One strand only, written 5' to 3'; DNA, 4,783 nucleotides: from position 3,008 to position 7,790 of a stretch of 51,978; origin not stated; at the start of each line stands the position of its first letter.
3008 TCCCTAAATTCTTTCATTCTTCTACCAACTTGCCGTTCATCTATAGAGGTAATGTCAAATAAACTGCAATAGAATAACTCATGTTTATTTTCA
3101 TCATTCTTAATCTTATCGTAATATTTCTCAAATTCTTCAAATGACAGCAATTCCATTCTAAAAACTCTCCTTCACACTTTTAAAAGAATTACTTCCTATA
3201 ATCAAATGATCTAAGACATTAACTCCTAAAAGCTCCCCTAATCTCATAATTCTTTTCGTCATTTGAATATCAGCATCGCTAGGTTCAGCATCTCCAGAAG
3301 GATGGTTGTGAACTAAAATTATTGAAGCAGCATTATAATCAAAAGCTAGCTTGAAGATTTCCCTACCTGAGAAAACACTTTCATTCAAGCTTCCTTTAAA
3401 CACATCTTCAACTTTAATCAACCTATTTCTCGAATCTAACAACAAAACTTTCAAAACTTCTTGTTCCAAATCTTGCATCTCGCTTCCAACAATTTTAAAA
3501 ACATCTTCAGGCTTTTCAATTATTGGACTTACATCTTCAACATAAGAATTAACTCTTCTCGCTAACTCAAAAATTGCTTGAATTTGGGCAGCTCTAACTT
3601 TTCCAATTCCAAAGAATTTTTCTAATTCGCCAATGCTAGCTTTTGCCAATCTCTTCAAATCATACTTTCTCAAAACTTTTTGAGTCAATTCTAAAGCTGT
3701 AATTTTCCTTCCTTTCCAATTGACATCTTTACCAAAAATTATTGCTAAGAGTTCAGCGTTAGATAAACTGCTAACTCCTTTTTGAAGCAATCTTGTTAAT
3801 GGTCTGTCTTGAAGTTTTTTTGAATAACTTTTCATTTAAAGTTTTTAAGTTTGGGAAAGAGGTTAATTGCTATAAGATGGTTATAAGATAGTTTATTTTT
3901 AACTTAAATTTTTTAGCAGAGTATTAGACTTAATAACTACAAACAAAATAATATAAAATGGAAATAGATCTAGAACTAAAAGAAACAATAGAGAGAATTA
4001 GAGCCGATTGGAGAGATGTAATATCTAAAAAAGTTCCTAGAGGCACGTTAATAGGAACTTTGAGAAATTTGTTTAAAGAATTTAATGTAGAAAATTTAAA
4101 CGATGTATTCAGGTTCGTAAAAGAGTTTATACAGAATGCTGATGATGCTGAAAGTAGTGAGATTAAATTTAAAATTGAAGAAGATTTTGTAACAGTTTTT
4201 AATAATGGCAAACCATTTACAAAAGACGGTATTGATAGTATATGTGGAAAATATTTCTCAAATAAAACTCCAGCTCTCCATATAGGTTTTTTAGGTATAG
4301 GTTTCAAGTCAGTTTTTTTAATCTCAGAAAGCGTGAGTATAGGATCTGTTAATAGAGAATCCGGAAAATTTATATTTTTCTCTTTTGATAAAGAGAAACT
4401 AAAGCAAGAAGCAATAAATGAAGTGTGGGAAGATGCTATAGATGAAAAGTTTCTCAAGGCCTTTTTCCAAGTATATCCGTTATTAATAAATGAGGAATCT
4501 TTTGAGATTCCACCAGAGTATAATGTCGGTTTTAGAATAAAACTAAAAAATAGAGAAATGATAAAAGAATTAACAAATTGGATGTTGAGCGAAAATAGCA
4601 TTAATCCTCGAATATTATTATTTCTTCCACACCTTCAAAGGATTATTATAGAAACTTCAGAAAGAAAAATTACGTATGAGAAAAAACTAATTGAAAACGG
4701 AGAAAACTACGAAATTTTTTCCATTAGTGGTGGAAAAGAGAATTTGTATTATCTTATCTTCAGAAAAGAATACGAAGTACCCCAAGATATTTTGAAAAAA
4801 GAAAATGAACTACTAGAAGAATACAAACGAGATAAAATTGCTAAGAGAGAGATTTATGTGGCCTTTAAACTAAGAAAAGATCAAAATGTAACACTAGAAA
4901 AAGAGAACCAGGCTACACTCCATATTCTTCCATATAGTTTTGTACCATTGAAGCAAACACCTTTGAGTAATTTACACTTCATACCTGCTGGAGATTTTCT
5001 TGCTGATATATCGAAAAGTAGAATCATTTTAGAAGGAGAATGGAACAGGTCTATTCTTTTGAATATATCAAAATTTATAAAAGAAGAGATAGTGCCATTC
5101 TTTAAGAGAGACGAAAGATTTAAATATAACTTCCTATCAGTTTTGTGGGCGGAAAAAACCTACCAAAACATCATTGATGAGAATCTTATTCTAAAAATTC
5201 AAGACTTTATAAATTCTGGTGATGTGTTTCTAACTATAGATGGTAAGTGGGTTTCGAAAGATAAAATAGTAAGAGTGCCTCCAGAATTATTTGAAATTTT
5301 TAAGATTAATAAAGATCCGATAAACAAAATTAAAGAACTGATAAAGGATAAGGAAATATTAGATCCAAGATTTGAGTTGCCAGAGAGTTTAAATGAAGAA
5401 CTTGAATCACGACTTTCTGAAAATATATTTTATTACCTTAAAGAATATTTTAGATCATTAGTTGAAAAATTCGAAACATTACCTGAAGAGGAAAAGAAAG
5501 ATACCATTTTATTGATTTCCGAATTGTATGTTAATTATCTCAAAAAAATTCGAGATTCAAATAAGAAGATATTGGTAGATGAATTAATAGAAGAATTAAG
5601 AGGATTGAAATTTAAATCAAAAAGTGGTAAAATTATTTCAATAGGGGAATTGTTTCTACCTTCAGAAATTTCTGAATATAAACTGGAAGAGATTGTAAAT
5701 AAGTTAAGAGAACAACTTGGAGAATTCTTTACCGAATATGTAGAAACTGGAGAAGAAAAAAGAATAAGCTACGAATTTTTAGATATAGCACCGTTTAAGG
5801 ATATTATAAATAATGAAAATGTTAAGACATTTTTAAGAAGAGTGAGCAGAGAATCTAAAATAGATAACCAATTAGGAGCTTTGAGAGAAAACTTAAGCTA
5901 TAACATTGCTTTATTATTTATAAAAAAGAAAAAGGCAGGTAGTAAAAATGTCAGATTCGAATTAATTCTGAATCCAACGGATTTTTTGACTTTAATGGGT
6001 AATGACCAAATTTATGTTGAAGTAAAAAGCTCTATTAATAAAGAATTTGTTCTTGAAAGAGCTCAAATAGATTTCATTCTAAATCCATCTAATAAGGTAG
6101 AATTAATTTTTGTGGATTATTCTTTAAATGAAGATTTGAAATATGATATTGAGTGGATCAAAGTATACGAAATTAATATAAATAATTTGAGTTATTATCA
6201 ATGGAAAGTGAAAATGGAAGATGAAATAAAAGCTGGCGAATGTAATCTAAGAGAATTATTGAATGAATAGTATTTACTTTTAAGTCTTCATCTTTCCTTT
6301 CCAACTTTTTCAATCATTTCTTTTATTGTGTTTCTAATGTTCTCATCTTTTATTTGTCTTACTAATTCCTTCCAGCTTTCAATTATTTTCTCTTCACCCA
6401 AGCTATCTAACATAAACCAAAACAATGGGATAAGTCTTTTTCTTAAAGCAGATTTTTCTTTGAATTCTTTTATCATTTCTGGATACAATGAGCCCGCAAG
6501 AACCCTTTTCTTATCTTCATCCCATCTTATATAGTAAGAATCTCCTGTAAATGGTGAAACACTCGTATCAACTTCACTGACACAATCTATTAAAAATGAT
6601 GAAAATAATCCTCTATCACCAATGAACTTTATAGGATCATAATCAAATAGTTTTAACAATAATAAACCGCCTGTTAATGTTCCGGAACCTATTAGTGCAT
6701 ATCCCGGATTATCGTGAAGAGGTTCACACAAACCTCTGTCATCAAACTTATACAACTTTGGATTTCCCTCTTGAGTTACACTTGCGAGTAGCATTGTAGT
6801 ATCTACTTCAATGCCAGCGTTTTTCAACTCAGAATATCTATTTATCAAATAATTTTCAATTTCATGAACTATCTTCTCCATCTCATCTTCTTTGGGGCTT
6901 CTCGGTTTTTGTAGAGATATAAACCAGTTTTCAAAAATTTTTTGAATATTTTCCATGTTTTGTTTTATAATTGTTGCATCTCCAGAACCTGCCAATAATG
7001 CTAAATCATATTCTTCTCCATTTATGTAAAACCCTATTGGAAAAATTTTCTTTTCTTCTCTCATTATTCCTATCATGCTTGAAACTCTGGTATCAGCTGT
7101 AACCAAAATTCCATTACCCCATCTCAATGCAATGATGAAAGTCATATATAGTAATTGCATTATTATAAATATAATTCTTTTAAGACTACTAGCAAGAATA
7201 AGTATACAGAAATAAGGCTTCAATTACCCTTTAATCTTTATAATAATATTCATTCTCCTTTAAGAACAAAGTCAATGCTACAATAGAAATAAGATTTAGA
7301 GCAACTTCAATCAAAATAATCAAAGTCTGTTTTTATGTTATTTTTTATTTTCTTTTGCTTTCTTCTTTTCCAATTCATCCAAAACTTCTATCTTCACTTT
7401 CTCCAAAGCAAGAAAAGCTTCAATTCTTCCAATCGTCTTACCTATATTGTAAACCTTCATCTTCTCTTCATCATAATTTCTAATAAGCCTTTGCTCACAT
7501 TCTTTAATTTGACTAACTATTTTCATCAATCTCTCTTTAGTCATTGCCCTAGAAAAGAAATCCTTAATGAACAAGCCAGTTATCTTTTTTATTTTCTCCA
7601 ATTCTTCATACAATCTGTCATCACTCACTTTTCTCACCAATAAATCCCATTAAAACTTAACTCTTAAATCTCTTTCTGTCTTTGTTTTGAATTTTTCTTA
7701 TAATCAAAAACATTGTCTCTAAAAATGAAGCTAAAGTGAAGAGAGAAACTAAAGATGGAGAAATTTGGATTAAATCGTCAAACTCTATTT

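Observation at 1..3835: Co-directional RadC(JAB) / orphan 222 aa / Panacea-like / type IIG R-M cassette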

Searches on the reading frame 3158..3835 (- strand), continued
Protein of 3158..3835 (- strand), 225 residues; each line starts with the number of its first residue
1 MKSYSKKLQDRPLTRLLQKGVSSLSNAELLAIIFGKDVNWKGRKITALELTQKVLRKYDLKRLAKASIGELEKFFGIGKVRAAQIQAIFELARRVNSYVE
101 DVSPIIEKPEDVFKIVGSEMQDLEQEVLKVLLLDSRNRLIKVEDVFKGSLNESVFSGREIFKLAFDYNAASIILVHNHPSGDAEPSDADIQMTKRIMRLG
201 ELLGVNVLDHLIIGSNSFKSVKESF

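Call 71: find_encoding_contigs(protein=P0241, flank=6000, max_places=1)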
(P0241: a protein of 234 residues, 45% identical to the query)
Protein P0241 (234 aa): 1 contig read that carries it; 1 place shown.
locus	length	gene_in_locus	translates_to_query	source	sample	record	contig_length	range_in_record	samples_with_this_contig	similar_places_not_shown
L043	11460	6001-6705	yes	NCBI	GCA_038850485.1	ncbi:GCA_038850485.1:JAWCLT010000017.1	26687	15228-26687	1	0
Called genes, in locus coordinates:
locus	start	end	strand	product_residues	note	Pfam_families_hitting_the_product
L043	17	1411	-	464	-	PF18895:T4SS_pilin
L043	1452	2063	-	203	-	PF01930:Cas_Cas4, PF12705:PDDEXK_1 (faint)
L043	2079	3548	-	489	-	PF12706:Lactamase_B_2, PF00753:Lactamase_B (faint), PF07521:RMMBL (weak)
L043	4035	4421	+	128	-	-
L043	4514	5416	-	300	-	PF01180:DHO_dh, PF03060:NMO, PF01207:Dus (faint)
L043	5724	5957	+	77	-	-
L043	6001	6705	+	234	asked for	PF20582:UPF0758_N, PF00633:HHH (weak), PF04002:RadC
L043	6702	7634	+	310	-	PF01878:EVE (weak)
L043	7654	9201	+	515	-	PF12161:HsdM_N, PF02384:N6_Mtase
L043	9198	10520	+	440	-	PF04326:SLFN_AlbA_2, PF13749:HATPase_c_4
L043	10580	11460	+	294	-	PF01420:Methylase_S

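Call 72: find_encoding_contigs(protein=P0253, flank=6000, max_places=1)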
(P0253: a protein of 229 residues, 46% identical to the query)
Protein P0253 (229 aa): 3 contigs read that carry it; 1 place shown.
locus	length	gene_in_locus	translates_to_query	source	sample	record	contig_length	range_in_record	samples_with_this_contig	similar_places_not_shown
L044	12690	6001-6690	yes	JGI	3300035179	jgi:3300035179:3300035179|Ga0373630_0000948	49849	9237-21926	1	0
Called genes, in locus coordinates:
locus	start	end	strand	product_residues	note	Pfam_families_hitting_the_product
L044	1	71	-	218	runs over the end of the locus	PF02254:TrkA_N, PF03435:Sacchrp_dh_NADP (weak), PF03446:NAD_binding_2 (faint), PF05368:NmrA (weak), PF02080:TrkA_C (faint), PF13460:NAD_binding_10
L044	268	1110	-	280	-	PF11967:RecO_N, PF02565:RecO_C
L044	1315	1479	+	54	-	-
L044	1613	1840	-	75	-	PF13083:KH_KhpA-B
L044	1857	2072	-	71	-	PF00886:Ribosomal_S16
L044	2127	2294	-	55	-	-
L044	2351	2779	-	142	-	PF01886:DUF61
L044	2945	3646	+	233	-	PF04493:Endonuclease_5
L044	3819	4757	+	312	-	PF03462:PCRF, PF00472:RF-1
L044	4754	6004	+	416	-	PF13485:Peptidase_MA_2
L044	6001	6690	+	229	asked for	PF20582:UPF0758_N, PF12826:HHH_2 (weak), PF14520:HHH_5 (weak), PF00633:HHH, PF04002:RadC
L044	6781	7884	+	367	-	PF04015:DUF362, PF13237:Fer4_10 (faint), PF13484:Fer4_16 (faint), PF00037:Fer4 (faint), PF12797:Fer4_2 (faint), PF12837:Fer4_6 (weak), PF14697:Fer4_21 (weak), PF12838:Fer4_7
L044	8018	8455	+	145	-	PF08973:TM1506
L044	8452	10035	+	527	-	PF00496:SBP_bac_5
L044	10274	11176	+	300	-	PF04055:Radical_SAM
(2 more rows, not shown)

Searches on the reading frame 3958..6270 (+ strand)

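Call 6: search_protein_families(library=pfam, proteins=[window:3958-6270:+], max_evalue=0.1)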
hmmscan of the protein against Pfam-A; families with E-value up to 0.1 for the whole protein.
window:3958-6270:+ (770 aa): 4 families
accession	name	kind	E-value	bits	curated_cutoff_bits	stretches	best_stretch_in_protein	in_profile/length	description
PF25794.1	SACS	-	4.6e-07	30.3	32.8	1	33-214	6-205/247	Sacsin domain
PF08154.18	NLE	-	0.00054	20.8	23.4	1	551-608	4-54/68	NLE (NUC135) domain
PF02518.31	HATPase_c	-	0.0043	17.9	26.4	1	49-139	5-103/111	Histidine kinase-, DNA gyrase B-, and HSP90-like ATPase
PF13589.12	HATPase_c_3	-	0.046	14.2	25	1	54-153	7-113/137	Histidine kinase-, DNA gyrase B-, and HSP90-like ATPase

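Call 7: search_protein_families(library=padloc, proteins=[window:3958-6270:+], max_evalue=0.1)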
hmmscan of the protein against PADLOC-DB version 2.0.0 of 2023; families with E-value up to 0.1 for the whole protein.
window:3958-6270:+ (770 aa): 9 families
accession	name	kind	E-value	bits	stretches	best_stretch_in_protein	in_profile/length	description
PDLC03972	TmtA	-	2.5e-41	139.8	1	35-587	26-539/1302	-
PDLC03964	TmtA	-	1.2e-32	111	1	56-604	52-557/1538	-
PDLC03966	TmtA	-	4.1e-29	99.1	1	52-471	45-473/1655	-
PDLC03968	TmtA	-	1.3e-22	77.4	1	46-386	70-371/1486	-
PDLC03965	TmtA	-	2.7e-16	56.8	1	56-452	36-418/1370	-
PDLC03970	TmtA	-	8.1e-16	55.1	1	56-420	68-439/1552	-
PDLC03971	TmtA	-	1.2e-15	54.2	1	52-367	56-390/1782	-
PDLC03969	TmtA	-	7.7e-11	38.3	1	55-364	34-326/1563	-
PDLC02916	CSD_V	-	0.08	10.8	0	128-149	15-36/64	-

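Call 8: search_protein_families(library=ncbifam, proteins=[window:3958-6270:+], max_evalue=0.1)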
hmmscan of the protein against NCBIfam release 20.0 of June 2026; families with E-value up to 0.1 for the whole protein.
window:3958-6270:+ (770 aa): 1 family
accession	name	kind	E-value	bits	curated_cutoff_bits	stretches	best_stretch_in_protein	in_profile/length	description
NF047352.1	P_loop_sacsin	domain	2e-20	73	50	1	52-128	2-79/80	sacsin N-terminal ATP-binding-like domain-containing protein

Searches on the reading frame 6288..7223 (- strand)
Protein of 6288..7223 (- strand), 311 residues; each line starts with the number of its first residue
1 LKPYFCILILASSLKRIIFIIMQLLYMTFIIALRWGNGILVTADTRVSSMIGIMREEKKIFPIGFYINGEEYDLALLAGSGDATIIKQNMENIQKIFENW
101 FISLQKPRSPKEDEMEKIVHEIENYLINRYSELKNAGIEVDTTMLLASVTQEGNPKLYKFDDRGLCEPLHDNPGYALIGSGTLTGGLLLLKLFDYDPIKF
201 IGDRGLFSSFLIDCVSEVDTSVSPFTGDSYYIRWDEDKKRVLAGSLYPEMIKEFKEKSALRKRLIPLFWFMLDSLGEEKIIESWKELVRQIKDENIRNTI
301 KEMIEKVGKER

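Call 6: search_protein_families(library=pfam, proteins=[window:6288-7223:-], max_evalue=0.1)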
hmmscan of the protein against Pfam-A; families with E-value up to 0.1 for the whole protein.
window:6288-7223:- (311 aa): 1 family
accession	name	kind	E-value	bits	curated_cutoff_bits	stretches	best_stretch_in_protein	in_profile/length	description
PF00227.31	Proteasome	-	0.00018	21.7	22.4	1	30-181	7-141/189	Proteasome subunit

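Call 7: search_protein_families(library=padloc, proteins=[window:6288-7223:-], max_evalue=0.1)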
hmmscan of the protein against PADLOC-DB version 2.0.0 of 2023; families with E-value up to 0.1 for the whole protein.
window:6288-7223:- (311 aa): 0 families

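Call 8: search_protein_families(library=ncbifam, proteins=[window:6288-7223:-], max_evalue=0.1)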
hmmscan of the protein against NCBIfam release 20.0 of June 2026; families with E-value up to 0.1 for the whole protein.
window:6288-7223:- (311 aa): 0 families

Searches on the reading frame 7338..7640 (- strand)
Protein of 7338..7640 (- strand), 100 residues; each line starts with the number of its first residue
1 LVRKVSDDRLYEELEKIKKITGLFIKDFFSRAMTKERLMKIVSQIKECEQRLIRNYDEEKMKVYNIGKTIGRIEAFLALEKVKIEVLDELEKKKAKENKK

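Call 6: search_protein_families(library=pfam, proteins=[window:7338-7640:-], max_evalue=0.1)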
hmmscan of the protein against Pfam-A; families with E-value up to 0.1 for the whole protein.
window:7338-7640:- (100 aa): 2 families
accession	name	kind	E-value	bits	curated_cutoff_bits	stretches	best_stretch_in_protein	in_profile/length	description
PF08644.17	SPT16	-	0.031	15.1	25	1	20-62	61-103/112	FACT complex subunit (SPT16/CDC68)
PF09727.14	CortBP2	-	0.056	13.9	26.9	1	34-97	92-155/187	Cortactin-binding protein-2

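Call 7: search_protein_families(library=padloc, proteins=[window:7338-7640:-], max_evalue=0.1)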
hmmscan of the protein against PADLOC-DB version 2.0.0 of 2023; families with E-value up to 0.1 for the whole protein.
window:7338-7640:- (100 aa): 0 families

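Call 8: search_protein_families(library=ncbifam, proteins=[window:7338-7640:-], max_evalue=0.1)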
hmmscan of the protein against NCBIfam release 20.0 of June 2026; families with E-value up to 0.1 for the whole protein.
window:7338-7640:- (100 aa): 4 families
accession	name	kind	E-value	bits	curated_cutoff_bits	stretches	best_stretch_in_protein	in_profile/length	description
NF011681.0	PRK15101.1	equivalog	0.0068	14.4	765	1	13-65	893-945/961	pitrilysin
NF053670.1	bindosome_BasB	exception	0.027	14.4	230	1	41-89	40-90/129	bindosome assembly system protein BasB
TIGR03167.1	tRNA_sel_U_synt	equivalog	0.029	13.8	219.75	1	18-94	206-281/311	tRNA 2-selenouridine(34) synthase MnmH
NF052421.1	effector_SseE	equivalog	0.05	13.6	110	0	9-42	71-106/124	type III secretion system effector protein SseE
